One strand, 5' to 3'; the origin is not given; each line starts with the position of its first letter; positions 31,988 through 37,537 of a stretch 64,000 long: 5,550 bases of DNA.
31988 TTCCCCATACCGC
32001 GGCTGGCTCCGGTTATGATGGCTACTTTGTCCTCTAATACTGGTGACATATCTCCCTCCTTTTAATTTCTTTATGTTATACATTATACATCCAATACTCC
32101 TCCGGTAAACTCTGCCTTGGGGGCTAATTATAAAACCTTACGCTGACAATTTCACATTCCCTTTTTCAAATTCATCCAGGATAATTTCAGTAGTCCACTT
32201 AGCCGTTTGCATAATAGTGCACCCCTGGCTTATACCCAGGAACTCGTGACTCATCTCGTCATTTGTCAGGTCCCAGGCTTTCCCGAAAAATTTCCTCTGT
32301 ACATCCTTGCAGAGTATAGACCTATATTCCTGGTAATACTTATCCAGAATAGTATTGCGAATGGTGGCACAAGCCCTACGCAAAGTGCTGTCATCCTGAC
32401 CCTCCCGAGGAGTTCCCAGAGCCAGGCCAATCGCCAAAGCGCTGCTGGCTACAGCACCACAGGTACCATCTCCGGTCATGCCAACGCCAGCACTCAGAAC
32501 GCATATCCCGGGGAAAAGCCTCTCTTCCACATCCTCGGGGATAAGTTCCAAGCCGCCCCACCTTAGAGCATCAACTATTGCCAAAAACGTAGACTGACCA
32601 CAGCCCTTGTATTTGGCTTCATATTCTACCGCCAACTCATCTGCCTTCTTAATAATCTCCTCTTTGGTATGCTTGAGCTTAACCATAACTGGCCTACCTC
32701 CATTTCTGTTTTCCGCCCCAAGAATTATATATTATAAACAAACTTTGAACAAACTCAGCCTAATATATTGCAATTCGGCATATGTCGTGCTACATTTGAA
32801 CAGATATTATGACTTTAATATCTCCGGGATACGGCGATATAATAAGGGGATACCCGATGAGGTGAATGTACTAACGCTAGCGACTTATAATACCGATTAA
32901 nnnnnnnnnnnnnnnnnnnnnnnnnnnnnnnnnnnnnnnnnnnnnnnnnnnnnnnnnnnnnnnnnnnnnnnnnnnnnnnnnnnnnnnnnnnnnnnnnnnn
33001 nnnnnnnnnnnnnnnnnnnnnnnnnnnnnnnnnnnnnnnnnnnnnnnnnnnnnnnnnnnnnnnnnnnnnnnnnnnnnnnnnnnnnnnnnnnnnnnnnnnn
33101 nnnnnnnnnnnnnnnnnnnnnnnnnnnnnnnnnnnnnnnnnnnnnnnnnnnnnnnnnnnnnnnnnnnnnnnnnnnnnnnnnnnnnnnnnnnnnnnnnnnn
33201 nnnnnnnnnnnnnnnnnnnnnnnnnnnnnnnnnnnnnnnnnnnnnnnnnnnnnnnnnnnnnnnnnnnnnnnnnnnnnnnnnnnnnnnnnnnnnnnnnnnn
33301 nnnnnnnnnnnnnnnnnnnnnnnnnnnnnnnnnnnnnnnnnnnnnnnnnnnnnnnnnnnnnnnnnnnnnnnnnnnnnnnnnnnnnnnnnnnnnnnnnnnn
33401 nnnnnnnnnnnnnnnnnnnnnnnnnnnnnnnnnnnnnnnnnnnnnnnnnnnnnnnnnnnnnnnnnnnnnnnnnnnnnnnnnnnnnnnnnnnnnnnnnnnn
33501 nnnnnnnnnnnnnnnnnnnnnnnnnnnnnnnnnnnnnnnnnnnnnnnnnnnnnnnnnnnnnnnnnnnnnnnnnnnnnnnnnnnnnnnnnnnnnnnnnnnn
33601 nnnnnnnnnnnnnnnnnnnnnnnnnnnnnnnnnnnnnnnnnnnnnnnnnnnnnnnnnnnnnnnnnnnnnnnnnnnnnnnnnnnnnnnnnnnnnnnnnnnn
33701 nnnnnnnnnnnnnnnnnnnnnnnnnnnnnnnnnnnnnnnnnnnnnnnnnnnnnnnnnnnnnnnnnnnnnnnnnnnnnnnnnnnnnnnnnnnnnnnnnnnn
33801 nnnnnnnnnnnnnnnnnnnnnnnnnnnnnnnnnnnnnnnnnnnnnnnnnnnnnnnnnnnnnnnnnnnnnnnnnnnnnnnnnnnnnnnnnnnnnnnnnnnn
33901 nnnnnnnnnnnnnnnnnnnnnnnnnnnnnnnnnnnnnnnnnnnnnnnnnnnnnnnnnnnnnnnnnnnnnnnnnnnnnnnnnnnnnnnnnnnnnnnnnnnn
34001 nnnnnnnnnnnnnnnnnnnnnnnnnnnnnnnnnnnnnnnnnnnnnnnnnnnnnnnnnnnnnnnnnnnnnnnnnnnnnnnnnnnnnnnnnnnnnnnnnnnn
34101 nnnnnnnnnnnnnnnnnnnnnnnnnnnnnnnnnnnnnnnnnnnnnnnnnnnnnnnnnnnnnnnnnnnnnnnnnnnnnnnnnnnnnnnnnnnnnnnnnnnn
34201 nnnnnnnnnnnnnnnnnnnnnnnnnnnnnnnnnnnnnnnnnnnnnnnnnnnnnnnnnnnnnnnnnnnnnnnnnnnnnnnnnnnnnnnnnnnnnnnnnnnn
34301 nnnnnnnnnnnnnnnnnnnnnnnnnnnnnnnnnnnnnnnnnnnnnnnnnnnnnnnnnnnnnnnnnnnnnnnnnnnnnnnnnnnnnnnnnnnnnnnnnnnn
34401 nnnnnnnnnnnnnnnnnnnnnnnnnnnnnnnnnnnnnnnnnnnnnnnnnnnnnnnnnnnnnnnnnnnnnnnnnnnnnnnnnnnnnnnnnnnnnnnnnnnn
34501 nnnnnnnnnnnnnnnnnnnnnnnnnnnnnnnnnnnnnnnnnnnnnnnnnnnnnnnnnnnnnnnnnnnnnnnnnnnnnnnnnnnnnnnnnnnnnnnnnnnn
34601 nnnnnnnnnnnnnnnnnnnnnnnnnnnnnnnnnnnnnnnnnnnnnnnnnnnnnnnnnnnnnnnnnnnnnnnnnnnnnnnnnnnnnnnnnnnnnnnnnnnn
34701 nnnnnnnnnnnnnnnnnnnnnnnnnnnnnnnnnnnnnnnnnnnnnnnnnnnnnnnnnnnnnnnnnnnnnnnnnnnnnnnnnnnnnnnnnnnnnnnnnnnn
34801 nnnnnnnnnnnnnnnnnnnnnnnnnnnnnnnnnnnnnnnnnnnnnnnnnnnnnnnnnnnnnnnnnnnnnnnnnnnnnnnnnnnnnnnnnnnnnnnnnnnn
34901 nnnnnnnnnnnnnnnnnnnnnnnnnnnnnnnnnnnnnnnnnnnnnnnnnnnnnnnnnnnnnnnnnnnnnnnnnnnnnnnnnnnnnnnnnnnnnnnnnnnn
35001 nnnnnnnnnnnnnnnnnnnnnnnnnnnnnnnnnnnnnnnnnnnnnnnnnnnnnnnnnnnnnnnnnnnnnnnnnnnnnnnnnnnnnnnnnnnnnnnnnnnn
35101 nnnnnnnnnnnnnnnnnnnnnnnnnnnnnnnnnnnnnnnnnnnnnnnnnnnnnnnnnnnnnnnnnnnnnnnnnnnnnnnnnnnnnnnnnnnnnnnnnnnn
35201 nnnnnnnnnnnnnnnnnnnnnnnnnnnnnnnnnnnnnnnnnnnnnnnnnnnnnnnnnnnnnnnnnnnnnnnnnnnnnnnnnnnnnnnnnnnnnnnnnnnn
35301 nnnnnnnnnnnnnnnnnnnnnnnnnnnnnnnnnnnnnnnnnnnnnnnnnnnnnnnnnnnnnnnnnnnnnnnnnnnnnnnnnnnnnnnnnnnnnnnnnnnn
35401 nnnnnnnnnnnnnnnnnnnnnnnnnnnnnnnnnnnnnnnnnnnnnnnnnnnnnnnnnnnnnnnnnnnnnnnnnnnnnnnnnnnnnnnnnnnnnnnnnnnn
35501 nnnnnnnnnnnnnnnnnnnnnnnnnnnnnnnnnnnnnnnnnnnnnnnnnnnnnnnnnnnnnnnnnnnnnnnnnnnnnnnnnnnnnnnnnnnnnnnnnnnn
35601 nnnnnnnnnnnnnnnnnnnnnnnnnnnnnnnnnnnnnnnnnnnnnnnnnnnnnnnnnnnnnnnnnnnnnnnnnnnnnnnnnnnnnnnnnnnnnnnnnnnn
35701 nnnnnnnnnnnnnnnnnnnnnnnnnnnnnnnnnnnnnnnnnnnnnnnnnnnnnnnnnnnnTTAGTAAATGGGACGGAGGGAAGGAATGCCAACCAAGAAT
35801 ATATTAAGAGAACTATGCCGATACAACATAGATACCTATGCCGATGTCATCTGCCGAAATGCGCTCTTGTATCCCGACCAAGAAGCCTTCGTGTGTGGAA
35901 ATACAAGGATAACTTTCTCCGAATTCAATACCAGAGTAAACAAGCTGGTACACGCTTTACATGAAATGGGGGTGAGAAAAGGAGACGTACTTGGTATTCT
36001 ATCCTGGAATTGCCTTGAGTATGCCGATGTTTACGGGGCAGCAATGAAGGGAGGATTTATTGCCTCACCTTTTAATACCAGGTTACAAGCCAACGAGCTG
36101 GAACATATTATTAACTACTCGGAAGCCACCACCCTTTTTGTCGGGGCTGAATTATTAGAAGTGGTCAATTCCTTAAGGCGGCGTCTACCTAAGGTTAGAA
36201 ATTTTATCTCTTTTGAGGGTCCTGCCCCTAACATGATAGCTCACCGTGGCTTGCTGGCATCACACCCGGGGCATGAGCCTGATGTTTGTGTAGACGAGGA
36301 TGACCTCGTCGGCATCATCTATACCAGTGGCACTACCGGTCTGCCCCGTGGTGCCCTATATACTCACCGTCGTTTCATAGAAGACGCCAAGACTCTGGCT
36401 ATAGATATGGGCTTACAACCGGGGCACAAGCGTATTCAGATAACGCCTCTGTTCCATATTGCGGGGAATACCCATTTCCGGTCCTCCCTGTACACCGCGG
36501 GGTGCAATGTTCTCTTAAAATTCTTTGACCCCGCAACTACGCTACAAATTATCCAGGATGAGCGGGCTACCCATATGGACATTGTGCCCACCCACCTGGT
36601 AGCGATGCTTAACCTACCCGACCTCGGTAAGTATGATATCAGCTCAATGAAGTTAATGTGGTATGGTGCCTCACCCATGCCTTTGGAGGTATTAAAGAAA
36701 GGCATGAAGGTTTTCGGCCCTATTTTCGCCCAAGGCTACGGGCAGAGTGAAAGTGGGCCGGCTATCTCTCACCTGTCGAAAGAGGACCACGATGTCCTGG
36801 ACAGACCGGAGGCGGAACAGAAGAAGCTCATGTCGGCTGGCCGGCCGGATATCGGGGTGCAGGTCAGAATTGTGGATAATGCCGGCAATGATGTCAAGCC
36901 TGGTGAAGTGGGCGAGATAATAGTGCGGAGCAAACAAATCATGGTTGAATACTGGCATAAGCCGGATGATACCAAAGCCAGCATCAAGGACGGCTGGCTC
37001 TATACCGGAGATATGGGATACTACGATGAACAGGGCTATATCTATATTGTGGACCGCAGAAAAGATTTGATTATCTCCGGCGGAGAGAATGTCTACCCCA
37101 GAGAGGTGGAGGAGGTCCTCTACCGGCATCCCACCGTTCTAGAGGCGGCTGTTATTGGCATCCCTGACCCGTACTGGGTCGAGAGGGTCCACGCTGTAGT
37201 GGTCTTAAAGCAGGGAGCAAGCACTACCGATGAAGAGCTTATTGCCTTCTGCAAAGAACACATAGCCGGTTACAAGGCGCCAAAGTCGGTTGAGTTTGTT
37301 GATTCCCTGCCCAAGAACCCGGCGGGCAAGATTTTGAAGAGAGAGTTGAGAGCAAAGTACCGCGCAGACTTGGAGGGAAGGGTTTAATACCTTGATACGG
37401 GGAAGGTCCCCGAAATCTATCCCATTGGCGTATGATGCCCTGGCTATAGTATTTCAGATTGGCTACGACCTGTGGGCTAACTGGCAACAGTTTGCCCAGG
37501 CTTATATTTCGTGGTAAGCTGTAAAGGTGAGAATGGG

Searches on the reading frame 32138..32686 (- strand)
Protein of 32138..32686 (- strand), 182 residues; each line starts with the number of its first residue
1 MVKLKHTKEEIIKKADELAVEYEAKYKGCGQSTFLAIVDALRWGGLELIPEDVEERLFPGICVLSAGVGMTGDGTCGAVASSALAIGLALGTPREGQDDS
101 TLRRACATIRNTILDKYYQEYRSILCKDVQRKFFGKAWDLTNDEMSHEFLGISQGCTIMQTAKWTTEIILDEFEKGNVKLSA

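Call 81: search_protein_families(library=pfam, max_evalue=0.00001, proteins=[window:32138-32686:-])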
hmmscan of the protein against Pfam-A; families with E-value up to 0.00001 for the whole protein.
window:32138-32686:- (182 aa): 1 family
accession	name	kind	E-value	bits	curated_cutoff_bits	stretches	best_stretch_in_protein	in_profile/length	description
PF09719.15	C_GCAxxG_C_C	-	4.7e-10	40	27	1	60-136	25-89/118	Putative redox-active protein (C_GCAxxG_C_C)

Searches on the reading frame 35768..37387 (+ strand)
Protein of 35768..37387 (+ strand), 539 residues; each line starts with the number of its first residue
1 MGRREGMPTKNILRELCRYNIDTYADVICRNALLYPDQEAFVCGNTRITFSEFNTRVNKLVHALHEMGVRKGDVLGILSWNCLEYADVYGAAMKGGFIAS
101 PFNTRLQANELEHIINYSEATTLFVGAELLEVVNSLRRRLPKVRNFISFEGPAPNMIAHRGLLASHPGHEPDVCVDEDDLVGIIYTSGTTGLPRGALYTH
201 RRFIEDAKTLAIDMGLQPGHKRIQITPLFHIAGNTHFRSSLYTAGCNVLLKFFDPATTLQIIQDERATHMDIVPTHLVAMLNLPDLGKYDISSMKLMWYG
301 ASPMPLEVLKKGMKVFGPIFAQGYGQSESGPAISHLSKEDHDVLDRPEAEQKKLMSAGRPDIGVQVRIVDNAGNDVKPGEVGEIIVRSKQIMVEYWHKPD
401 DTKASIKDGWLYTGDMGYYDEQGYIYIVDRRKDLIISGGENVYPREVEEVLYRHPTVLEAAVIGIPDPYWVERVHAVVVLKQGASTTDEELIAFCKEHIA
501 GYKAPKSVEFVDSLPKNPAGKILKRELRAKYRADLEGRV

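Call 8: search_protein_families(library=ncbifam, max_evalue=1e-10, proteins=[window:35768-37387:+])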
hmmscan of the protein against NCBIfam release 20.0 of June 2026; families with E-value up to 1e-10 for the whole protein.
window:35768-37387:+ (539 aa): 101 families (the best 25 are shown)
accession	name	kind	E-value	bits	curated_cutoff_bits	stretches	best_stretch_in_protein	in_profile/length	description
NF004837.0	PRK06187.1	subfamily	2.7e-158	527.5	476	1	23-533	9-524/531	long-chain-fatty-acid--CoA ligase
NF006182.0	PRK08316.1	subfamily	3.6e-144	481.1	663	1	20-533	9-519/523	fatty acyl-CoA synthetase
NF005307.0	PRK06839.1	equivalog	1.2e-109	367.2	748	1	27-530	7-492/496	o-succinylbenzoate--CoA ligase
NF005676.0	PRK07470.1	equivalog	5.8e-103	345.3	774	1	24-531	22-529/544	acyl-CoA synthetase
NF052269.1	Staph_lig_FadD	equivalog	2.1e-102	343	650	1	44-530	24-492/499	long-chain-fatty-acid--CoA ligase FadD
NF009233.0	PRK12583.1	subfamily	4.2e-100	335.7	832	1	23-535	19-554/558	fatty acid CoA ligase family protein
NF006181.0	PRK08314.1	subfamily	9.4e-99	331.2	705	2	171-532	197-555/563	long-chain-fatty-acid--CoA ligase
NF005801.1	PRK07656.1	equivalog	6.1e-96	322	657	1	24-528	3-500/500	FadD3 family acyl-CoA ligase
NF002966.0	PRK03640.1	equivalog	6.8e-96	321.7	556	1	29-531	9-480/483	o-succinylbenzoate--CoA ligase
NF004838.1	PRK06188.1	equivalog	3.3e-95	319.4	875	1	37-531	24-523/524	fatty-acid--CoA ligase FadD8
NF005857.1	PRK07786.1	exception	4.2e-94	315.9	733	1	24-531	11-512/513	fatty-acid--CoA ligase FadD5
NF006020.0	PRK08162.1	subfamily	6.6e-94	315.2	677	1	25-533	22-540/545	acyl-CoA synthetase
NF009071.0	PRK12406.1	subfamily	7.7e-92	308.3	701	1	41-535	6-506/510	acyl-CoA synthetase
NF004797.0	PRK06145.1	equivalog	4.8e-91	305.6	850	1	27-533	7-497/499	acyl-CoA synthetase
NF052580.1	Str24CoAsynCasG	equivalog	2.2e-90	303.6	750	1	30-528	48-547/548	steroid-24-oyl-CoA synthetase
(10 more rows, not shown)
